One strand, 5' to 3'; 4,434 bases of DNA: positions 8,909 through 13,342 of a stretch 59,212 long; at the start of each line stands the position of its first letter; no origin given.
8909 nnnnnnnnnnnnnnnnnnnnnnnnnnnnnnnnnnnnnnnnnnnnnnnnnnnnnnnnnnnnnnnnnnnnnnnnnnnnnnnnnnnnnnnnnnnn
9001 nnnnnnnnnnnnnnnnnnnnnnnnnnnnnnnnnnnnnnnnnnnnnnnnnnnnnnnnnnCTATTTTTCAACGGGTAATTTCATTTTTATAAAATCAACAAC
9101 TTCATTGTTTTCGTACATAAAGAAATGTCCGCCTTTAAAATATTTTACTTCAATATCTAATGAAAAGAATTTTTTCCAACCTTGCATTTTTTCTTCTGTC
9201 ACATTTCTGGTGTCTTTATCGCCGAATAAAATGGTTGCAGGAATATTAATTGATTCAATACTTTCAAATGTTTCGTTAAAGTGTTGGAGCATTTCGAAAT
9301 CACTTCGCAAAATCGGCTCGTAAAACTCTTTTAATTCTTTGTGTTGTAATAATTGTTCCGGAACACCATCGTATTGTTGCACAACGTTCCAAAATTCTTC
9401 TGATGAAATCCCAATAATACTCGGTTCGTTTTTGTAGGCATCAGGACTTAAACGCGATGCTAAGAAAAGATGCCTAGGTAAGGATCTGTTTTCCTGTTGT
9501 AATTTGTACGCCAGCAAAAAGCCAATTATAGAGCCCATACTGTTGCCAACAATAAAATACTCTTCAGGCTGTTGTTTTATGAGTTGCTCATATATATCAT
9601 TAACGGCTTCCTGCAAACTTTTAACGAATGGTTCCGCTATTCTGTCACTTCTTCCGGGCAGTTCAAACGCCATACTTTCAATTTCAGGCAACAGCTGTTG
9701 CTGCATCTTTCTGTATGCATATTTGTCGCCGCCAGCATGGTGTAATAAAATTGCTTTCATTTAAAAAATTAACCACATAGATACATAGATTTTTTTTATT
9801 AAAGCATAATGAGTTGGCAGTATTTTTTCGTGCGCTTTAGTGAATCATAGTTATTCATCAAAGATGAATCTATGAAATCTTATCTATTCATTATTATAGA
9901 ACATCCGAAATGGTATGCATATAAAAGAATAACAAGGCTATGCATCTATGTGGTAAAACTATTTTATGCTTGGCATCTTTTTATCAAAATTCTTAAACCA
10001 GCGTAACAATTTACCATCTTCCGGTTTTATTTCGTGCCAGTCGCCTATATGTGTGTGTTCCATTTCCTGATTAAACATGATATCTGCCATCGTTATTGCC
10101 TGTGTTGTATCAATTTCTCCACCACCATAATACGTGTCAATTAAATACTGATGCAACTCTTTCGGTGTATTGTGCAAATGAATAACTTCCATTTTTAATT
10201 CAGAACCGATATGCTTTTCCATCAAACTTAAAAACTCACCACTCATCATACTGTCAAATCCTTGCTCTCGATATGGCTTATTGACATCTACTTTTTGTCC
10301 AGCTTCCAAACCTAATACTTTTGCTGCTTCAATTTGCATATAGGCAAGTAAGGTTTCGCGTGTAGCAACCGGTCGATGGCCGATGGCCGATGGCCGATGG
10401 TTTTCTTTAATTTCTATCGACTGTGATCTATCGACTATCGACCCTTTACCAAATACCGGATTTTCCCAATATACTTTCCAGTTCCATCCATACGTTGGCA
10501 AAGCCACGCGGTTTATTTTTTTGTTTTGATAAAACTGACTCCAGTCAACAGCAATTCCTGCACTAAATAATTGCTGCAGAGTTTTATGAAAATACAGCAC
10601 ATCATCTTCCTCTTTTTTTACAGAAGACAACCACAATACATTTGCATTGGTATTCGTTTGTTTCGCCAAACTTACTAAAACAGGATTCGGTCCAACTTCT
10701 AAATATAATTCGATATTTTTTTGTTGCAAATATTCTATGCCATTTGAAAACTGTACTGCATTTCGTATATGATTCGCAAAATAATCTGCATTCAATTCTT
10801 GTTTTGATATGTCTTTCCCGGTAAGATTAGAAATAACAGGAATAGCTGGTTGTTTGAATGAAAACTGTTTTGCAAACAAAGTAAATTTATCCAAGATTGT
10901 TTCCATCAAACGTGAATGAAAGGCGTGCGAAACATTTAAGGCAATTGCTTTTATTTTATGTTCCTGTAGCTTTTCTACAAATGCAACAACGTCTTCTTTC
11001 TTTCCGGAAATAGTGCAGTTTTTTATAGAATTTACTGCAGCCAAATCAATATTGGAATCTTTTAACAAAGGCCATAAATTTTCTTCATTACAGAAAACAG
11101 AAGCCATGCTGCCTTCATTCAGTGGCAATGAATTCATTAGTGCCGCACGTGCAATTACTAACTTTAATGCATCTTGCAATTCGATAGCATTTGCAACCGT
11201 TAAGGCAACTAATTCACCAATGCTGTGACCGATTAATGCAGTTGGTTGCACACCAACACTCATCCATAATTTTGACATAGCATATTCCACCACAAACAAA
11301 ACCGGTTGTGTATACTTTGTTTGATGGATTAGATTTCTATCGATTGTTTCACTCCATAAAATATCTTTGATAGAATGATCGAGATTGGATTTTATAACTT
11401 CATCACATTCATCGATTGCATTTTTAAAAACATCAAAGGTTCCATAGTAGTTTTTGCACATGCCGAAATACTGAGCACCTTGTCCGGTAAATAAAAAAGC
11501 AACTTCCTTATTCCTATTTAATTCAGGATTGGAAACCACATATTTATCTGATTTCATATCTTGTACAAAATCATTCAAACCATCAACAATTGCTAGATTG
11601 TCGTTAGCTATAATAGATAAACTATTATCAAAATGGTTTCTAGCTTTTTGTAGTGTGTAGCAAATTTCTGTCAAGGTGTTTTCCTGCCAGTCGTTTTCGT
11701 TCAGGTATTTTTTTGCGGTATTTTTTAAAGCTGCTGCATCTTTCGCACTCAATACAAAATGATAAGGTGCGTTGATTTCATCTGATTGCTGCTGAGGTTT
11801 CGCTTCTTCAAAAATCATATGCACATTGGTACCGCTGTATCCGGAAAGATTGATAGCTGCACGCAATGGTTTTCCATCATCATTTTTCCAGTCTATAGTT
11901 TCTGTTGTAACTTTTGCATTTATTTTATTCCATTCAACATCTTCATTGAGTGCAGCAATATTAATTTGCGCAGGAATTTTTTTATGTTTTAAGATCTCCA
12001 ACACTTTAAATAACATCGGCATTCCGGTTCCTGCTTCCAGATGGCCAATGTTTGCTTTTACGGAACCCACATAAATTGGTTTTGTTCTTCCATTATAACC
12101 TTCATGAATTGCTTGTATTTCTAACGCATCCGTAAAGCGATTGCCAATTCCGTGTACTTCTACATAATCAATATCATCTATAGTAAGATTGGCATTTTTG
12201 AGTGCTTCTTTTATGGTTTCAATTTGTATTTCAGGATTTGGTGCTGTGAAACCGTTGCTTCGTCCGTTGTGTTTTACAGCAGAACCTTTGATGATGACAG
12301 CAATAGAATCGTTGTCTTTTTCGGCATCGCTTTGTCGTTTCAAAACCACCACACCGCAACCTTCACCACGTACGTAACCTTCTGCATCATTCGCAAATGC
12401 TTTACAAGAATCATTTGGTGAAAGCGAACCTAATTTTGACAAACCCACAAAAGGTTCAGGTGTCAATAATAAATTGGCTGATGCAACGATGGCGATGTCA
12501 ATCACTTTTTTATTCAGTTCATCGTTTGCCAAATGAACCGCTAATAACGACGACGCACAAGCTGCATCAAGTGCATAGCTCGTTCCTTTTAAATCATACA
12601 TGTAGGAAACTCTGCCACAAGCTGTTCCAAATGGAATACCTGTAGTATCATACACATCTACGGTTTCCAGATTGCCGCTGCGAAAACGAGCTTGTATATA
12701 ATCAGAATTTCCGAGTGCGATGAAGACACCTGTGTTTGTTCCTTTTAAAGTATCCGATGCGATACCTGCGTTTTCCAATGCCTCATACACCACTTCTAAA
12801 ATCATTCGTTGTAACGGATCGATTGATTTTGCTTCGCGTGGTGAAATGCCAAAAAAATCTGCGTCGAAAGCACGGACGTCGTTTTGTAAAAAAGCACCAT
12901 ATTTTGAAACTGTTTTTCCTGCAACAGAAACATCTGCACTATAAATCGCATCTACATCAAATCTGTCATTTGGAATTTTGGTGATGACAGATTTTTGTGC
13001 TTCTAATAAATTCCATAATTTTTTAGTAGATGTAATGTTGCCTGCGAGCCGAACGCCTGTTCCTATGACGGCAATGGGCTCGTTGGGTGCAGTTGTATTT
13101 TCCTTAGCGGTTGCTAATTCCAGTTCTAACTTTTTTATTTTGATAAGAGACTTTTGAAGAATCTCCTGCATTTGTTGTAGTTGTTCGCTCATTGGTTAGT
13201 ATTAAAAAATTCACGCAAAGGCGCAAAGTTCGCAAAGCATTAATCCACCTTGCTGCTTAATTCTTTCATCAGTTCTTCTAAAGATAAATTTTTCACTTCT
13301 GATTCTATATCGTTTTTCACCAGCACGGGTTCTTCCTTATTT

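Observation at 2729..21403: Type I PKS pair wired into a Wza/Wzz/Wzx polysaccharide locus: candidate polyketide-modified surface glycan or glycolipid system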

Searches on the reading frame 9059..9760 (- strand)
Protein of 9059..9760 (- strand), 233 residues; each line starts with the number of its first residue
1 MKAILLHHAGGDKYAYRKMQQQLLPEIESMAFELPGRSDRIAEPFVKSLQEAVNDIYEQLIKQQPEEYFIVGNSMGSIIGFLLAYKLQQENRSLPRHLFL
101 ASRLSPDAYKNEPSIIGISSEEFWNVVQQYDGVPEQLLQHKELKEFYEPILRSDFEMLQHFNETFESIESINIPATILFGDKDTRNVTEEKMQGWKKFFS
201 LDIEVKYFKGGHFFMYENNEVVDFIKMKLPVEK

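Call 3: search_protein_families(library=pfam, proteins=[window:9059-9760:-], max_evalue=0.001)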
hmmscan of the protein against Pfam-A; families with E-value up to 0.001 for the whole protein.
window:9059-9760:- (233 aa): 5 families
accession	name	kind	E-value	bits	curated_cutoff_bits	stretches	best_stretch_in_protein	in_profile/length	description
PF00975.26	Thioesterase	-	6.6e-27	95.6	26.4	1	4-227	4-224/226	Thioesterase domain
PF12697.13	Abhydrolase_6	-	4.4e-07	31.2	26.3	1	4-222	1-215/217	Alpha/beta hydrolase family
PF00561.26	Abhydrolase_1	-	9.6e-07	29.1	25.8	0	3-89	2-92/245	alpha/beta hydrolase fold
PF12146.15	Hydrolase_4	-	2.4e-06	27.5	27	0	45-210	51-229/239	Serine aminopeptidase, S33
PF03959.19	FSH1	-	0.00013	22.2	21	1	47-214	83-201/211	Serine hydrolase (FSH1)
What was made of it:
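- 9059..9760 (-): Discrete type II-like thioesterase. Pfam PF00975 (call 3).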

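Call 17: search_protein_families(library=ncbifam, proteins=[window:9059-9760:-], max_evalue=0.01)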
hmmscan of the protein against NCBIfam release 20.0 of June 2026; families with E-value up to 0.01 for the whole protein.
window:9059-9760:- (233 aa): 8 families
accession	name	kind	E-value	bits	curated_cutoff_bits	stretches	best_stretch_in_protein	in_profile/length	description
NF011457.0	PRK14875.1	equivalog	2e-08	33.6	307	1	3-94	135-226/372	acetoin dehydrogenase dihydrolipoyllysine-residue acetyltransferase subunit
TIGR03695.1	menH_SHCHC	equivalog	3.4e-08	33.2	208.55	1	4-90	6-95/252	2-succinyl-6-hydroxy-2,4-cyclohexadiene-1-carboxylate synthase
NF008340.0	PRK11126.1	equivalog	1.4e-05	24.5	261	1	4-89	18-101/255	2-succinyl-6-hydroxy-2,4-cyclohexadiene-1-carboxylate synthase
TIGR01738.1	bioH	equivalog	0.00026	20.7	206.95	1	3-94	7-93/245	pimeloyl-ACP methyl ester esterase BioH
NF050089.1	i_nPHAscl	equivalog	0.00031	19.9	300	0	129-219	186-277/288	intracellular short-chain-length polyhydroxyalkanoate depolymerase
TIGR03056.1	bchO_mg_che_rel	equivalog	0.00031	19.8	172.55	1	3-88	31-117/278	alpha/beta fold hydrolase BchO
NF051488.1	bifunc_PcaDC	exception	0.00068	18.9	390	1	4-89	16-101/375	bifunctional 3-oxoadipate enol-lactonase/4-carboxymuconolactone decarboxylase PcaDC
NF041096.1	esterase_EstD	equivalog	0.0061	15.6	600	0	155-215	327-388/421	esterase EstD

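Call 78: search_solved_structures(query=window:9059-9757:-, max_evalue=0.00001)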
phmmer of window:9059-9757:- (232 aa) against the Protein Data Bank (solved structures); distinct sequences matched with E-value up to 0.00001: 13.
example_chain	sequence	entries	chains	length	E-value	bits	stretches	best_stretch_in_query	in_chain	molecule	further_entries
3fla_A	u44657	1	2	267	5.2e-25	91.8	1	3-216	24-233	RifR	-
3flb_A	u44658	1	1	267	1.4e-24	90.4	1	3-216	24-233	RifR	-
2k2q_B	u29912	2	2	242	2.1e-23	86.5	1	5-221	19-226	Surfactin synthetase thioesterase subunit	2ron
9pc6_A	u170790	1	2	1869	2.4e-23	86.3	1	3-216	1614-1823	6-deoxyerythronolide-B synthase,RifR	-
5ugz_A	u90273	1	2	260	1.3e-22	83.9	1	5-225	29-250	Putative thioesterase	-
6vap_A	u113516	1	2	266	8.8e-21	77.9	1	3-221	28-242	Thioesterase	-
4xjv_A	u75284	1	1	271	6.4e-20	75.1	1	8-216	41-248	S-acyl fatty acid synthase thioesterase, medium chain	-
3qmw_A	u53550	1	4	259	8.7e-14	55.1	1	4-214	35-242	Thioesterase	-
3qmv_A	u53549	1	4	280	1.1e-13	54.7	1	4-214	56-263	Thioesterase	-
7e3z_A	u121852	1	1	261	4.7e-10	42.9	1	3-215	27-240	thioesterase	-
6fvj_A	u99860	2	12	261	2.1e-09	40.7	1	4-221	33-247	Thioesterase | Probable thioesterase TesA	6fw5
6ba8_A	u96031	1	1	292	5.3e-09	39.4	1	4-215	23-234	Iron aquisition yersiniabactin synthesis enzyme, YbtT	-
6ba9_A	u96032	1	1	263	1e-08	38.5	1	4-215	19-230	Iron aquisition yersiniabactin synthesis enzyme, YbtT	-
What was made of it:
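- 9059..9760 (-): Best PDB matches are RifR, the surfactin TEII and the human FAS TE2 (call 78).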

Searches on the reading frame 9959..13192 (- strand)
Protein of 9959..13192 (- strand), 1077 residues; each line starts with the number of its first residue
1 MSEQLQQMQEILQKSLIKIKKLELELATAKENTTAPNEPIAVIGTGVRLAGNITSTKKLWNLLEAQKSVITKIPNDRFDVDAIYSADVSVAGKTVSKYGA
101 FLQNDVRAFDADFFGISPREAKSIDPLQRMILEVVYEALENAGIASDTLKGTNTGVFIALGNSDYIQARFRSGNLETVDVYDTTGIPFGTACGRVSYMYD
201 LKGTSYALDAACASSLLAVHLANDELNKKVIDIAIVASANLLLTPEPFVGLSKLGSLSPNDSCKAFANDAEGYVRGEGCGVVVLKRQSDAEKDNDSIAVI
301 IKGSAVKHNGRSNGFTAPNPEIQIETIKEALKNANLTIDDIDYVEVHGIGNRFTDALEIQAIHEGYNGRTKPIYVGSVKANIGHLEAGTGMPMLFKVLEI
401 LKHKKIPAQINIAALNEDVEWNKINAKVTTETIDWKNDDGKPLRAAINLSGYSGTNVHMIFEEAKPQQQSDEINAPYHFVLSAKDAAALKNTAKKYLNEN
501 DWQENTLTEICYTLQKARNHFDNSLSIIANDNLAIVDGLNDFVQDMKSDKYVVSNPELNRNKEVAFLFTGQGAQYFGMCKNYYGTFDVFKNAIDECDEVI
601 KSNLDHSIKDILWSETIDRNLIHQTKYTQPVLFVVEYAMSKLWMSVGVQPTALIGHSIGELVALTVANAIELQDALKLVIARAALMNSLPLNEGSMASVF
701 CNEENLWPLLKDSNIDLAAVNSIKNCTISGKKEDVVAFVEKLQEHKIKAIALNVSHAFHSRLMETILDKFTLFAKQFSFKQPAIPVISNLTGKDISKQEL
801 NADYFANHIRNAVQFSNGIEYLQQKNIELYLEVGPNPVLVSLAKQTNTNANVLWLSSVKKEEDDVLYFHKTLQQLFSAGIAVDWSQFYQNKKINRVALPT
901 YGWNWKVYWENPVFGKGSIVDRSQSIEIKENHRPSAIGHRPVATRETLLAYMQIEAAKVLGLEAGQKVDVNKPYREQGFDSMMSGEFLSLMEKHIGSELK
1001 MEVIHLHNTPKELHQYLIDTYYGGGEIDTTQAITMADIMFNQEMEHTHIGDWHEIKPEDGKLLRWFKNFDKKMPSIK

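Call 4: search_protein_families(library=pfam, proteins=[window:9959-13192:-], max_evalue=0.001)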
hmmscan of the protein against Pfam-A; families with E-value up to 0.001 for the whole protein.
window:9959-13192:- (1077 aa): 7 families
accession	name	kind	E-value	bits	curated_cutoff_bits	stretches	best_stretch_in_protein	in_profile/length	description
PF00109.32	ketoacyl-synt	-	7.2e-79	265.4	20.8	1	38-290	2-252/252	Beta-ketoacyl synthase, N-terminal domain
PF00698.26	Acyl_transf_1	-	3.8e-58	197.9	32.7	1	566-881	2-318/319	Acyl transferase domain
PF02801.28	Ketoacyl-synt_C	-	2.5e-30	105.3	20.8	1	300-412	3-118/119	Beta-ketoacyl synthase, C-terminal domain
PF16197.11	KAsynt_C_assoc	-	7.7e-11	42.8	33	1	416-504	2-88/111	Ketoacyl-synthetase C-terminal extension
PF22621.2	CurL-like_PKS_C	-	1.1e-09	38.5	27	1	479-534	3-59/64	CurL-like, PKS C-terminal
PF22336.2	RhiE-like_linker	-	4.1e-08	33.5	27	1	480-544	1-65/67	RhiE-like, KS-MAT linker domain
PF00550.31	PP-binding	-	1.5e-07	32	20.8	1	956-1017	7-67/67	Phosphopantetheine attachment site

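Call 79: search_solved_structures(query=window:9959-13189:-, max_evalue=1e-60)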
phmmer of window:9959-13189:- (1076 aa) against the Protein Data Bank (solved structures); distinct sequences matched with E-value up to 1e-60: 71 (the best 60 are shown).
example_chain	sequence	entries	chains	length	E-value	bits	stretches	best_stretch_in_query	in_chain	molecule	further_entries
4mz0_A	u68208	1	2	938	2.5e-194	651.4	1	4-909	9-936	CurL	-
7zma_A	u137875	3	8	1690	1.8e-161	542.6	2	39-569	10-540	Putative polyketide synthase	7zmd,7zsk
11sz_A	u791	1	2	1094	3.4e-155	521.9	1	18-1038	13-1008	6-deoxyerythronolide-B synthase, Erythronolide synthase EryA2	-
7m7i_B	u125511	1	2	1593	2.2e-146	492.7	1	18-938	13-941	EryAI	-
7m7f_B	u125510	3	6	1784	2.4e-146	492.6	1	18-938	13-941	EryAI,6-deoxyerythronolide-B synthase EryA3, modules 5 and 6 chimera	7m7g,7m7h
7m7j_B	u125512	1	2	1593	2.6e-146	492.4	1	18-938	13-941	EryAI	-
8tjn_B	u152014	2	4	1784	8.6e-146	490.7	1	18-938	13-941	EryAI,6-deoxyerythronolide-B synthase EryA3, modules 5 and 6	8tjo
8tpw_A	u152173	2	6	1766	9.3e-141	474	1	19-912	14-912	EryAII,EryAII,EryAII,EryAII,6-deoxyerythronolide-B synthase EryA3, modules 5 and 6 | EryAII,EryAII,EryAII,6-deoxyerythronolide-B synthase EryA3, modules 5 and 6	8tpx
9pat_A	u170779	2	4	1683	2.2e-140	472.8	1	18-912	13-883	6-deoxyerythronolide-B synthase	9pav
6c9u_A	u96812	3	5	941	3.1e-140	472.3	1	18-913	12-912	6-deoxyerythronolide-B synthase EryA2, modules 3 and 4 | EryAII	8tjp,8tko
9pc6_A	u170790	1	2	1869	4e-140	472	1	18-912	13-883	6-deoxyerythronolide-B synthase,RifR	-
7m7e_B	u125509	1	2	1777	4e-140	471.9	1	19-916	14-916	6-deoxyerythronolide-B synthase EryA2, modules 3 and 4,EryAI,6-deoxyerythronolide-B syntha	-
9pat_C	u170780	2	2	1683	8.2e-140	470.9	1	18-912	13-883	6-deoxyerythronolide-B synthase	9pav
9iyw_A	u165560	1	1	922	2.7e-139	469.2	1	30-909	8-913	Polyketide synthase,GfsA KSQ-AncAT chimeric protein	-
7s6c_A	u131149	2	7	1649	3.1e-139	469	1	18-919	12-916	6-deoxyerythronolide-B synthase EryA2, modules 3 and 4, Lsd14 Polyketide synthase fusion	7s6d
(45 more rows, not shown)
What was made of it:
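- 9959..13192 (-): Type I PKS module 2: KS-AT-ACP, with no reductive domains and a conserved C-terminal tail of about 60 aa (9962-10150). The best PDB match is CurL KS-AT at E 2.5e-194 (call 79).
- Closest known: Curacin-type cis-AT modular PKS. Same: The PKS2 KS-AT matches CurL at E 2.5e-194 over residues 4-909 (call 79).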
